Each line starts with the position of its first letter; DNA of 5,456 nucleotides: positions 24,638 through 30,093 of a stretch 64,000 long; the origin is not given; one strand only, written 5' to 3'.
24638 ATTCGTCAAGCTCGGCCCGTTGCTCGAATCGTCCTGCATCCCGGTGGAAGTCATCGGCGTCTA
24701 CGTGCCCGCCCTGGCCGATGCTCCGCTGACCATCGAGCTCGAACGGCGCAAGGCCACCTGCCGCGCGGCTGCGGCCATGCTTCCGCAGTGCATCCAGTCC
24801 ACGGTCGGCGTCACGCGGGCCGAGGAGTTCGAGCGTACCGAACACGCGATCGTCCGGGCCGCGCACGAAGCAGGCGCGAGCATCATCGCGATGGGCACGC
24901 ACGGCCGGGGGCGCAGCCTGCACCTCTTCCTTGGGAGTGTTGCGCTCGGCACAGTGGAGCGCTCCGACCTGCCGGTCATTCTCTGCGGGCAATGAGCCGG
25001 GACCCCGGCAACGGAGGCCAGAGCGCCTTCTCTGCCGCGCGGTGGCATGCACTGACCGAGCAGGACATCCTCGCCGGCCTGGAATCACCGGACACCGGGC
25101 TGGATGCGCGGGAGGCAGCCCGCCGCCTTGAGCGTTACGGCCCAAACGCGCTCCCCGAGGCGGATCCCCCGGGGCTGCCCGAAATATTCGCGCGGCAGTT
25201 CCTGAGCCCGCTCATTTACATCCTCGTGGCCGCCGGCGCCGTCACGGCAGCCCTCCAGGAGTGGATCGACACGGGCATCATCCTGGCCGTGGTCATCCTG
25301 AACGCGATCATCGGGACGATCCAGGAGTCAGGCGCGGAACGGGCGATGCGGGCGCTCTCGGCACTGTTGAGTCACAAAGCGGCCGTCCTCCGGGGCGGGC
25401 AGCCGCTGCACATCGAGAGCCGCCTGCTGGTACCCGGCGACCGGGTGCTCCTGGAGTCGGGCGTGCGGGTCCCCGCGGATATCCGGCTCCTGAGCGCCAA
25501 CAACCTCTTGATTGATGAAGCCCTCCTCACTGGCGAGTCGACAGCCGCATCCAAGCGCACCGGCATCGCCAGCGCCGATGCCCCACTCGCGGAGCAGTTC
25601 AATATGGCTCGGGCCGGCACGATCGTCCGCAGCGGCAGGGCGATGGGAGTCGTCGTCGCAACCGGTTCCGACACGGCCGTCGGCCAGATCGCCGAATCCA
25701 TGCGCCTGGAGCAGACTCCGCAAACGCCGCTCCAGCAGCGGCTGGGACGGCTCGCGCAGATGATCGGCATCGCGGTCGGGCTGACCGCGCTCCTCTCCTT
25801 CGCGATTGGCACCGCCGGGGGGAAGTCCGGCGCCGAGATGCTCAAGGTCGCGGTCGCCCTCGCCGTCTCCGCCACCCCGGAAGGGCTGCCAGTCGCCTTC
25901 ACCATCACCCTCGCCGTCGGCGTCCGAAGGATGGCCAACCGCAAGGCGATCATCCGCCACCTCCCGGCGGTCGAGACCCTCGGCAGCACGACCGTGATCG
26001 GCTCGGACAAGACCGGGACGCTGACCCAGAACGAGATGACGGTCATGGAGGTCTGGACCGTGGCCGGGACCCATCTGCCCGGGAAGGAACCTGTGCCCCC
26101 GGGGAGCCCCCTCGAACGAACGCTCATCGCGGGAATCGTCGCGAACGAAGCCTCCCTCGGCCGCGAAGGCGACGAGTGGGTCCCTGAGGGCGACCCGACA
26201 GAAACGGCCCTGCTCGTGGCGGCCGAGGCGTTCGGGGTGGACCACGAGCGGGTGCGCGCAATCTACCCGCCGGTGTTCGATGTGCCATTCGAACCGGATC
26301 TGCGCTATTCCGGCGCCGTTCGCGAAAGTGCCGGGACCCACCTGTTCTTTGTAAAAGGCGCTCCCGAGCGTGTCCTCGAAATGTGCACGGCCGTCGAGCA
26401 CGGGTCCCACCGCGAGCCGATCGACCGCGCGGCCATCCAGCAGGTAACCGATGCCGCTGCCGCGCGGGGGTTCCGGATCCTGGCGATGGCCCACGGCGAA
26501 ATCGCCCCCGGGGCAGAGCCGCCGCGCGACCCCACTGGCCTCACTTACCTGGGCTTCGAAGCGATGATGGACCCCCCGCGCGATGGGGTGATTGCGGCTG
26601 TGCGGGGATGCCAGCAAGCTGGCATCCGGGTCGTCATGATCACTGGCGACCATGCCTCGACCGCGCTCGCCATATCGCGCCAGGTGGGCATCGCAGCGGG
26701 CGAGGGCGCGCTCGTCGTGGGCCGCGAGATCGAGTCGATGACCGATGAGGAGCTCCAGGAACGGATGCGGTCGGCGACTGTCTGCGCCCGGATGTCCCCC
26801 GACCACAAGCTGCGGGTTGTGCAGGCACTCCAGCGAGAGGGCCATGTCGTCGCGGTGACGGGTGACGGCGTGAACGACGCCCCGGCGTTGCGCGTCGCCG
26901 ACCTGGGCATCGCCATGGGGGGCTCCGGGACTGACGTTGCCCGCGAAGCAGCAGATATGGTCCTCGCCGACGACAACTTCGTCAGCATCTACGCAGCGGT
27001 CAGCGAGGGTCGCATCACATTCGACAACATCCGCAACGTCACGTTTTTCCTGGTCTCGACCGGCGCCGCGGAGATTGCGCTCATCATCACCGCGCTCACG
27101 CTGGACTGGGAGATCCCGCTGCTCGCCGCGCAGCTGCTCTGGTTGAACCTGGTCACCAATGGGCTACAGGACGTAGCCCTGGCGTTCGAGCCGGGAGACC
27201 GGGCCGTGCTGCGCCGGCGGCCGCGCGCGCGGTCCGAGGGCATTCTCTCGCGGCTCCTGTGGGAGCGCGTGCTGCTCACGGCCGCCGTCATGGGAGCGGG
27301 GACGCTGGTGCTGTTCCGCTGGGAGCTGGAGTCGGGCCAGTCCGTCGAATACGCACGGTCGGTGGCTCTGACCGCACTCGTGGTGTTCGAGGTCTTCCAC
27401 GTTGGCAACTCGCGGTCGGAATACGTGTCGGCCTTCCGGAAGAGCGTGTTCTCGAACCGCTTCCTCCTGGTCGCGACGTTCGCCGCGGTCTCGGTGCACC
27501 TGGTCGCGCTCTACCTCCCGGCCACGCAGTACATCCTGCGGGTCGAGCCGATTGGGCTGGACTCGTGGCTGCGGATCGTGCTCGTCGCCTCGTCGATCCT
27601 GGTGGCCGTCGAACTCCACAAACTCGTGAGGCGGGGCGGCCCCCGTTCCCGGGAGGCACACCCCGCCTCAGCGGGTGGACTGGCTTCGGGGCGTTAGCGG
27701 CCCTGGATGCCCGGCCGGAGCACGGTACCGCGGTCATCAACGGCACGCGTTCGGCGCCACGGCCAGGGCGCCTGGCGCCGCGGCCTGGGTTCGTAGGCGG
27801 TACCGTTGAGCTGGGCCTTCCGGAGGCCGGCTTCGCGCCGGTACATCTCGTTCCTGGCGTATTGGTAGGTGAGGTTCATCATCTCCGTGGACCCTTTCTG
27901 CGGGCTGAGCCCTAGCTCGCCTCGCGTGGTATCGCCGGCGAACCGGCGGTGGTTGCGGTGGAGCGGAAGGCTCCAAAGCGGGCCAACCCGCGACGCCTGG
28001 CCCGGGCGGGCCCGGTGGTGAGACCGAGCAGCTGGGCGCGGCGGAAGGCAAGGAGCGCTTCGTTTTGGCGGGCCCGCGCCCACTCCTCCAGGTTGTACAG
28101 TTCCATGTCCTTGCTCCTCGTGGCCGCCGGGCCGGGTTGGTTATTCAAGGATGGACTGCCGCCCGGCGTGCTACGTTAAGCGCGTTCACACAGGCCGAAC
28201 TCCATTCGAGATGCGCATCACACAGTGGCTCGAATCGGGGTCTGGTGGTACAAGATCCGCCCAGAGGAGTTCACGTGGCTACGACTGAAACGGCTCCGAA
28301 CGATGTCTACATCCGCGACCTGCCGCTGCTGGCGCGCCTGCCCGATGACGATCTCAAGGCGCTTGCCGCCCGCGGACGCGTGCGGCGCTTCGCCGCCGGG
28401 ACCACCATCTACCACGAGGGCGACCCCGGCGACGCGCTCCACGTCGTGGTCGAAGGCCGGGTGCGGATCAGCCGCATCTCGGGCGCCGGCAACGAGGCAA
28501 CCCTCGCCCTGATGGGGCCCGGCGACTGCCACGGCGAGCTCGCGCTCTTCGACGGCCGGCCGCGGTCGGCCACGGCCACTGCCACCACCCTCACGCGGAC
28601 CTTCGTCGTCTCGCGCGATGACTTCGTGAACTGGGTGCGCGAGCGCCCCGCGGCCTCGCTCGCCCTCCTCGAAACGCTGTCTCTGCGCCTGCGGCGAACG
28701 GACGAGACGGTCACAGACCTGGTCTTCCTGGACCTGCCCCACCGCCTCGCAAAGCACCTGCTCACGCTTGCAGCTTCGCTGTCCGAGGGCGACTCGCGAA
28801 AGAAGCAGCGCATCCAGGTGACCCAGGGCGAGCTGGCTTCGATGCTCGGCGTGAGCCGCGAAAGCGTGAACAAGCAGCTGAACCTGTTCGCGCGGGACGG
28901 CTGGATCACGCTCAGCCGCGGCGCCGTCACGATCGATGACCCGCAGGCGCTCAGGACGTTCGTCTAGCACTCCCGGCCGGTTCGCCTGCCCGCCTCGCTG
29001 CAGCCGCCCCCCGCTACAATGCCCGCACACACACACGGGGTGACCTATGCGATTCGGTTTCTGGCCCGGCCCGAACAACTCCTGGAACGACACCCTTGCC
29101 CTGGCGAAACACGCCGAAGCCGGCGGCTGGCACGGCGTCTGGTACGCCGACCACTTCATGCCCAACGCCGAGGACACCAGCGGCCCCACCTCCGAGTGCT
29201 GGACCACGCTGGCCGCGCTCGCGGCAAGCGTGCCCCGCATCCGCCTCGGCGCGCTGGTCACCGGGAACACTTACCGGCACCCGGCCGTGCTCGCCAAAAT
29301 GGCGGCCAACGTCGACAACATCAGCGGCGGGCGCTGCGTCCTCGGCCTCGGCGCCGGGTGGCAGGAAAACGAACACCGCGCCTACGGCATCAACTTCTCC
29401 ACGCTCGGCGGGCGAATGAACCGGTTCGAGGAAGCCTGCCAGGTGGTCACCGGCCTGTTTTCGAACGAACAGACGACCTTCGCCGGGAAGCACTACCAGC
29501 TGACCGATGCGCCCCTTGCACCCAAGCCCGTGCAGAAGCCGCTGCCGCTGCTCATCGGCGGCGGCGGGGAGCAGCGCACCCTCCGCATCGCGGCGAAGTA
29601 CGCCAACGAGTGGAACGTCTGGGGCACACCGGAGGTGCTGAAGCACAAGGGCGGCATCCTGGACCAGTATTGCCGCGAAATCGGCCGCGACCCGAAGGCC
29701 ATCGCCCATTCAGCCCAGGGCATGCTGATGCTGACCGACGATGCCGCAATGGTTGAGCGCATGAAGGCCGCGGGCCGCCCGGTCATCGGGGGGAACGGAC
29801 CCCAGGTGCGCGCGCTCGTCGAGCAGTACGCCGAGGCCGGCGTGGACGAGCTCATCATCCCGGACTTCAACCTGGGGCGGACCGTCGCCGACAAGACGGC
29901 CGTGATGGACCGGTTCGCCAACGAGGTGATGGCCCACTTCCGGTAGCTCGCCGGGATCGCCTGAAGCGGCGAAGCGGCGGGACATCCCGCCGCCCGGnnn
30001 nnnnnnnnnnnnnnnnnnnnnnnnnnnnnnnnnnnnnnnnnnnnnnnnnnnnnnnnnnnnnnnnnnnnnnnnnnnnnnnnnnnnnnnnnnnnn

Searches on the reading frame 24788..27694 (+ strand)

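Call 50: search_protein_families(library=pfam, proteins=[window:24788-27694:+], max_evalue=0.00001)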
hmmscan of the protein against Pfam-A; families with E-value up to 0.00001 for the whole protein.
window:24788-27694:+ (969 aa): 5 families
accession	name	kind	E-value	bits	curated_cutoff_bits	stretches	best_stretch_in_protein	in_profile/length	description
PF00122.25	E1-E2_ATPase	-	6.7e-46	156.5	28.1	1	193-385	2-181/181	E1-E2 ATPase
PF00689.26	Cation_ATPase_C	-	2.5e-42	145.1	27.3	1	776-947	2-175/175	Cation transporting ATPase, C-terminus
PF00702.32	Hydrolase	-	1.8e-19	71.4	26.4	1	404-705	4-191/191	haloacid dehalogenase-like hydrolase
PF00690.31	Cation_ATPase_N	-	1.2e-18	67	20.4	1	86-152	1-68/69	Cation transporter/ATPase, N-terminus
PF13246.12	Cation_ATPase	-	1.5e-16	60.6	21.7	1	451-535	2-90/91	Cation transport ATPase (P-type)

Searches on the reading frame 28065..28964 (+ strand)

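Call 50: search_protein_families(library=pfam, proteins=[window:28065-28964:+], max_evalue=0.00001)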
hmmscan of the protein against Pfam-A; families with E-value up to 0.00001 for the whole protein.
window:28065-28964:+ (300 aa): 2 families
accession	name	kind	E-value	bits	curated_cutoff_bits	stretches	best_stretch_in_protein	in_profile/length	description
PF00027.35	cNMP_binding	-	1.1e-24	86.7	27.5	1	107-192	2-87/89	Cyclic nucleotide-binding domain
PF13545.12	HTH_Crp_2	-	1.6e-17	63.6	27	1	227-298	2-69/70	Crp-like helix-turn-helix domain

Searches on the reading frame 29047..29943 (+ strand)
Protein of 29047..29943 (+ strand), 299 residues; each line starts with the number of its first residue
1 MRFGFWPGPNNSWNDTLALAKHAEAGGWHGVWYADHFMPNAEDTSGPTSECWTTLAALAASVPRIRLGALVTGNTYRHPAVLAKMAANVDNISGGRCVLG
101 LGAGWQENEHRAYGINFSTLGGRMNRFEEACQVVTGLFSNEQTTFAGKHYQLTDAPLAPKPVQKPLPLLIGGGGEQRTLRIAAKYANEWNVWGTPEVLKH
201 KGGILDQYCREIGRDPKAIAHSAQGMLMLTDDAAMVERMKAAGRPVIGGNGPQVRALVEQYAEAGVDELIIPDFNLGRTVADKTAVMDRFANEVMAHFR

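Call 49: search_protein_families(library=pfam, proteins=[window:29047-29943:+], max_evalue=0.00001)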
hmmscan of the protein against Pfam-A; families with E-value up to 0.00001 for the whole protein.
window:29047-29943:+ (299 aa): 1 family
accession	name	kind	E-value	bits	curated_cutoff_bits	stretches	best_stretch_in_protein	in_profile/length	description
PF00296.26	Bac_luciferase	-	2e-51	175.7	27.9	1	7-239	15-240/314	Luciferase-like monooxygenase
